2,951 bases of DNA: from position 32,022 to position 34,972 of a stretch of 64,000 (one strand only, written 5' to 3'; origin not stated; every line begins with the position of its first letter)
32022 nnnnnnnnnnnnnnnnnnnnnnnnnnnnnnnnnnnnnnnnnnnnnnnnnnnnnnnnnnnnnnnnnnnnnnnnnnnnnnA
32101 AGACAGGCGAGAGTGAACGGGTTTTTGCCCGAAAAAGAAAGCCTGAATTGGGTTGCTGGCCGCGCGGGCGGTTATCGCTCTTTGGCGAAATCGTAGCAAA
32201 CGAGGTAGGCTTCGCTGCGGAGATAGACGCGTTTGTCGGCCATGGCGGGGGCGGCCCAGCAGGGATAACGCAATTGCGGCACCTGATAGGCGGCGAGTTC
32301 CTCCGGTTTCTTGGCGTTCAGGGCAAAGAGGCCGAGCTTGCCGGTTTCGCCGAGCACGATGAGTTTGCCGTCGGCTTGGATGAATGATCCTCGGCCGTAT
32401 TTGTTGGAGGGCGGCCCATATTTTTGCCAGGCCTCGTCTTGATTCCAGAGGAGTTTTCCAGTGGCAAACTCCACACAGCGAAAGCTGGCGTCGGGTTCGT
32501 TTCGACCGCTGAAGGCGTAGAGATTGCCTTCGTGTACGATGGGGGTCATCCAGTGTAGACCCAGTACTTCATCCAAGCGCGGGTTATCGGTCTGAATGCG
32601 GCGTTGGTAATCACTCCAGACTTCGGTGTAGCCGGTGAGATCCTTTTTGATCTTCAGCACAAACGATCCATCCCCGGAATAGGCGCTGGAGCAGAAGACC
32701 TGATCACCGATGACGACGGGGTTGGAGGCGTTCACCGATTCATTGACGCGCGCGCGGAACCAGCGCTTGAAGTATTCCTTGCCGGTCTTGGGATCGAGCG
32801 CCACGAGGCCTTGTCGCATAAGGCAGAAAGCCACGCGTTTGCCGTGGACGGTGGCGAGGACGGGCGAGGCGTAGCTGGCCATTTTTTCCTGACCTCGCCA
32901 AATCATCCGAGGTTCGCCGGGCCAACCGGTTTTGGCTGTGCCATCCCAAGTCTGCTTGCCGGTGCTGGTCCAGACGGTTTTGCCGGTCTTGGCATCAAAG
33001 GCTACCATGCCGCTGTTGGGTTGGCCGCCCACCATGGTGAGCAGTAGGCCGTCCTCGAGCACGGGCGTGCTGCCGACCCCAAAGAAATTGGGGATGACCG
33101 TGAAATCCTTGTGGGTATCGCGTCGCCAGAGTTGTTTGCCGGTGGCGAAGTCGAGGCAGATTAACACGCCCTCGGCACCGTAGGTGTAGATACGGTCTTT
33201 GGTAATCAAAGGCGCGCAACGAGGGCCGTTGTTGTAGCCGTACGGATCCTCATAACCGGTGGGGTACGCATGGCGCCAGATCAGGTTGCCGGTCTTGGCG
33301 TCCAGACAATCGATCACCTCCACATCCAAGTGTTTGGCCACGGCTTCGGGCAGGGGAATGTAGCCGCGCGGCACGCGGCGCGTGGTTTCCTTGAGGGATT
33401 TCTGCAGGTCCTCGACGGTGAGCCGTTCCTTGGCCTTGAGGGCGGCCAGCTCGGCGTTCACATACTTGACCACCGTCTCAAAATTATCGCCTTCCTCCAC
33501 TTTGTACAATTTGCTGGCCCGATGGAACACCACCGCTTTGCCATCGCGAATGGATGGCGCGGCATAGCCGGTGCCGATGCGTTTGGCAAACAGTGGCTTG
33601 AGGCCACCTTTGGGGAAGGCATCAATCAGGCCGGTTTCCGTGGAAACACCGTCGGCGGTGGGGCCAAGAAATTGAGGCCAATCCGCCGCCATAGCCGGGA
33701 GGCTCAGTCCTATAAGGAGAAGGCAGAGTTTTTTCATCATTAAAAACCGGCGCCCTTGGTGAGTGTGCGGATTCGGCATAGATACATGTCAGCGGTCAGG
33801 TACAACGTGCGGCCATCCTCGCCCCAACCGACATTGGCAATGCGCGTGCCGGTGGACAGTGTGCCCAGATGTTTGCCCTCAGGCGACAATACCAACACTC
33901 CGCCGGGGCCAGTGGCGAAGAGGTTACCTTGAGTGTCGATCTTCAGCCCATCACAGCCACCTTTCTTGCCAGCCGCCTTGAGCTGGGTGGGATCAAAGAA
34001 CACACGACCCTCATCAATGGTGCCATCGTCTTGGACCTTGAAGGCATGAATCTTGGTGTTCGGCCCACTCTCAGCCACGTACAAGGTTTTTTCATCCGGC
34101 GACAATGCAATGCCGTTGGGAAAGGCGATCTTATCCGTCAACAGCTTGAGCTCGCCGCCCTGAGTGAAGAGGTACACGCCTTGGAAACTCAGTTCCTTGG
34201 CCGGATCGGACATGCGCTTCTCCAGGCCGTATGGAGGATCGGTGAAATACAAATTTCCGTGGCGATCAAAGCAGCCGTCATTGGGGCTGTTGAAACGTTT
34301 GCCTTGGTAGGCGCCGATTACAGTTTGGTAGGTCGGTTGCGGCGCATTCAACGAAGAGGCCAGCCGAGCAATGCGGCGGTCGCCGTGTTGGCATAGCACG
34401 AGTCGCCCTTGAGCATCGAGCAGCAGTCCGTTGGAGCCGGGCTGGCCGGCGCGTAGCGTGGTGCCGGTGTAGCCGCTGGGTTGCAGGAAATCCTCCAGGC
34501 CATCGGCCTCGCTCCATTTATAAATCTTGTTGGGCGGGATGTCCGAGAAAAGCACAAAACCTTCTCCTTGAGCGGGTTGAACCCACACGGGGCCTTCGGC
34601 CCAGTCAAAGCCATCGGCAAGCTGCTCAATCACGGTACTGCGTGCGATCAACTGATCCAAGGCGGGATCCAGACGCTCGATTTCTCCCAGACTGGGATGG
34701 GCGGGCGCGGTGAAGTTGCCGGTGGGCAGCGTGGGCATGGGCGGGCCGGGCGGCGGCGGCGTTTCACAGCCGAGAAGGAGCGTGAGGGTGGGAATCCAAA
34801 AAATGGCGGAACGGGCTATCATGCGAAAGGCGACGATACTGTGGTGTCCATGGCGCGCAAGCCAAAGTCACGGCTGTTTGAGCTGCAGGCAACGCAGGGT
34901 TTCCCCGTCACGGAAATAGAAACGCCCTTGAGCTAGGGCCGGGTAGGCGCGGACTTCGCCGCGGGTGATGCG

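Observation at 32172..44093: Divergent ~12-kb locus of exported propeller, lactonase, esterase and heme proteins: candidate uncharacterised periplasmic deacetylation/oxidation system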

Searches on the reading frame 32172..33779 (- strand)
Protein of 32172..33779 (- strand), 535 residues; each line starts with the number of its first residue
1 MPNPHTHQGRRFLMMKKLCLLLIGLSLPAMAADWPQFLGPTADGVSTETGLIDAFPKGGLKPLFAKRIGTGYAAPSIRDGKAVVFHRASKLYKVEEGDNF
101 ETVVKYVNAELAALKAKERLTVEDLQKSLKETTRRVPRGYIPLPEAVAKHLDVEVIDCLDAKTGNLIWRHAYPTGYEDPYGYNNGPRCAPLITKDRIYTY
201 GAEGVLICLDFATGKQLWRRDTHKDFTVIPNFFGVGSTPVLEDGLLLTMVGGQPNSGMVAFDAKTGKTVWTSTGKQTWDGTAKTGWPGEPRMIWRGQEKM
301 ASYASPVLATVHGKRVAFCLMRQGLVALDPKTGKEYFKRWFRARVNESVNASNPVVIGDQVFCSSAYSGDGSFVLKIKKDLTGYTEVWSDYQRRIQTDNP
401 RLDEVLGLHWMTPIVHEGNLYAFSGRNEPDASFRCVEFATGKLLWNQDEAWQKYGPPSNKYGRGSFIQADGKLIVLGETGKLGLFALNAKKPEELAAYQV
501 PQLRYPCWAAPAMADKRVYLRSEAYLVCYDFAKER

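Call 5: search_protein_families(library=pfam, proteins=[window:32172-33779:-], max_evalue=0.01)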
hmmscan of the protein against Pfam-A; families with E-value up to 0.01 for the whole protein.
window:32172-33779:- (535 aa): 3 families
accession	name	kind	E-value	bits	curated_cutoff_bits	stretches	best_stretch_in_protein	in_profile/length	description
PF13360.13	PQQ_2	-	2.5e-25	90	27.6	1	155-369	4-180/233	Outer membrane protein assembly factor BamB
PF01011.28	PQQ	-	7.6e-14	51.7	26.7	2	236-335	50-136/595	Glucose/ethanol/alcohol dehydrogenase, beta-propeller domain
PF13570.13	Beta-prop_ACSF4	-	6.4e-06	26.2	133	0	156-234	73-143/329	Beta-alanine-activating enzyme, beta-propeller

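Call 6: search_protein_families(library=ncbifam, proteins=[window:32172-33779:-], max_evalue=0.01)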
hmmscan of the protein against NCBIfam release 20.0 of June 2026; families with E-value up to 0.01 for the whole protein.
window:32172-33779:- (535 aa): 6 families
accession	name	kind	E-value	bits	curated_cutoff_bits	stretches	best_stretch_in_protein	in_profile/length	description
TIGR03075.1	PQQ_enz_alc_DH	subfamily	6.3e-13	48.2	480.05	2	181-285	56-159/530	PQQ-dependent dehydrogenase, methanol/ethanol family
TIGR03300.1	assembly_YfgL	equivalog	1.3e-10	40.5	285.2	1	187-272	58-131/377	outer membrane protein assembly factor BamB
TIGR04528.1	acido_non_PQQ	subfamily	1.9e-10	40.1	650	1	158-289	71-196/493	acido-empty-quinoprotein group A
NF008351.0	PRK11138.1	equivalog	6.2e-08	31.5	423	1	189-222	251-284/394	outer membrane protein assembly factor BamB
TIGR03074.1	PQQ_membr_DH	subfamily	7.1e-06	24.1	832.65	0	188-226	207-245/783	membrane-bound PQQ-dependent dehydrogenase, glucose/quinate/shikimate family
NF050103.1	TA_RelB_antitoxin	equivalog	0.0031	17.6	50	1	335-362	15-42/45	type II toxin-antitoxin system RelB family antitoxin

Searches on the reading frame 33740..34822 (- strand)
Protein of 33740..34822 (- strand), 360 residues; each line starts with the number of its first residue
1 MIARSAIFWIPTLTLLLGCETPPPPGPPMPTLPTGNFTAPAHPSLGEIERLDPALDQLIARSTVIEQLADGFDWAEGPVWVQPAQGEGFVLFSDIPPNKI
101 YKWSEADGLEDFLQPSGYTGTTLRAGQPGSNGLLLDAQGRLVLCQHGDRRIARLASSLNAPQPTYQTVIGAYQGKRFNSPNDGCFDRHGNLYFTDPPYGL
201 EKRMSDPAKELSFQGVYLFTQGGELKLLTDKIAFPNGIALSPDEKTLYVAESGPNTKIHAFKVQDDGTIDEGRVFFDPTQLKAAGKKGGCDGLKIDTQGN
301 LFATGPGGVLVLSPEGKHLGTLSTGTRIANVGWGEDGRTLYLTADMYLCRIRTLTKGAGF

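Call 5: search_protein_families(library=pfam, proteins=[window:33740-34822:-], max_evalue=0.01)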
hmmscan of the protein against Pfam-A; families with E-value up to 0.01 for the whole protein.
window:33740-34822:- (360 aa): 3 families
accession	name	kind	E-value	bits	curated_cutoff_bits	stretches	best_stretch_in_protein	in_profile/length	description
PF08450.18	SGL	-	3.1e-42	145.3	26.3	1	74-344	1-244/246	SMP-30/Gluconolactonase/LRE-like region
PF01731.26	Arylesterase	-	2.2e-07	31.4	21.3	1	214-266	35-86/86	Arylesterase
PF03088.22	Str_synth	-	0.00018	22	25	1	224-252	48-76/89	Strictosidine synthase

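Call 6: search_protein_families(library=ncbifam, proteins=[window:33740-34822:-], max_evalue=0.01)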
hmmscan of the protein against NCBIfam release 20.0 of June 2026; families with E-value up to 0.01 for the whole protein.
window:33740-34822:- (360 aa): 0 families

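Call 45: search_solved_structures(query=window:33740-34822:-, max_evalue=0.001, show_alignments=1)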
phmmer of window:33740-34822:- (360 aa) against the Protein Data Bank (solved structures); distinct sequences matched with E-value up to 0.001: 56.
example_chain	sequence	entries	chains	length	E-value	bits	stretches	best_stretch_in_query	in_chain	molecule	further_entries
3e5z_A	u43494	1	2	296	4.9e-38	134.2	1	62-357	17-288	putative Gluconolactonase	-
3dr2_A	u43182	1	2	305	7.4e-31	110.6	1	67-345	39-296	Exported gluconolactonase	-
3wwa_A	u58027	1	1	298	3e-16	62.5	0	126-196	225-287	Pizza7H protein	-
3ww9_A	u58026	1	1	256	4.6e-14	55.3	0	126-196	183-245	pizza6 protein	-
8djf_A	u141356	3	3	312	3e-13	52.6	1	177-344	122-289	Gluconolactonase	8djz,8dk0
7ris_A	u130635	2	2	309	3.7e-13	52.4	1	177-344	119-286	Beta-propeller lactonase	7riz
7zcj_A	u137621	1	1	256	2e-11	46.6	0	129-195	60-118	Pizza6-TNH-TSH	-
6qsd_A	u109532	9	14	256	1.5e-10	43.8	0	129-195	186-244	Pizza6S | Pizza6-S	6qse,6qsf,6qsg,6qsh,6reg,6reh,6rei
6f0t_A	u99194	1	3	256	1.5e-10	43.7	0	129-195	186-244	Pizza6-SFW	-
6rej_A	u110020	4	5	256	1.7e-10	43.6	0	129-196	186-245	Pizza6-SH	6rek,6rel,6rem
3hli_A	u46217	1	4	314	6.5e-10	41.7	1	172-316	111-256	Diisopropyl-fluorophosphatase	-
3hlh_A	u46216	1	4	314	6.6e-10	41.6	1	172-316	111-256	Diisopropyl-fluorophosphatase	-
2iav_A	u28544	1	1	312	8e-10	41.4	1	172-316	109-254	Diisopropylfluorophosphatase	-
2iax_A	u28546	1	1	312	8.2e-10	41.3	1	172-316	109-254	Diisopropylfluorophosphatase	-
2iar_A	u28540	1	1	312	8.5e-10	41.3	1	172-316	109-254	Diisopropylfluorophosphatase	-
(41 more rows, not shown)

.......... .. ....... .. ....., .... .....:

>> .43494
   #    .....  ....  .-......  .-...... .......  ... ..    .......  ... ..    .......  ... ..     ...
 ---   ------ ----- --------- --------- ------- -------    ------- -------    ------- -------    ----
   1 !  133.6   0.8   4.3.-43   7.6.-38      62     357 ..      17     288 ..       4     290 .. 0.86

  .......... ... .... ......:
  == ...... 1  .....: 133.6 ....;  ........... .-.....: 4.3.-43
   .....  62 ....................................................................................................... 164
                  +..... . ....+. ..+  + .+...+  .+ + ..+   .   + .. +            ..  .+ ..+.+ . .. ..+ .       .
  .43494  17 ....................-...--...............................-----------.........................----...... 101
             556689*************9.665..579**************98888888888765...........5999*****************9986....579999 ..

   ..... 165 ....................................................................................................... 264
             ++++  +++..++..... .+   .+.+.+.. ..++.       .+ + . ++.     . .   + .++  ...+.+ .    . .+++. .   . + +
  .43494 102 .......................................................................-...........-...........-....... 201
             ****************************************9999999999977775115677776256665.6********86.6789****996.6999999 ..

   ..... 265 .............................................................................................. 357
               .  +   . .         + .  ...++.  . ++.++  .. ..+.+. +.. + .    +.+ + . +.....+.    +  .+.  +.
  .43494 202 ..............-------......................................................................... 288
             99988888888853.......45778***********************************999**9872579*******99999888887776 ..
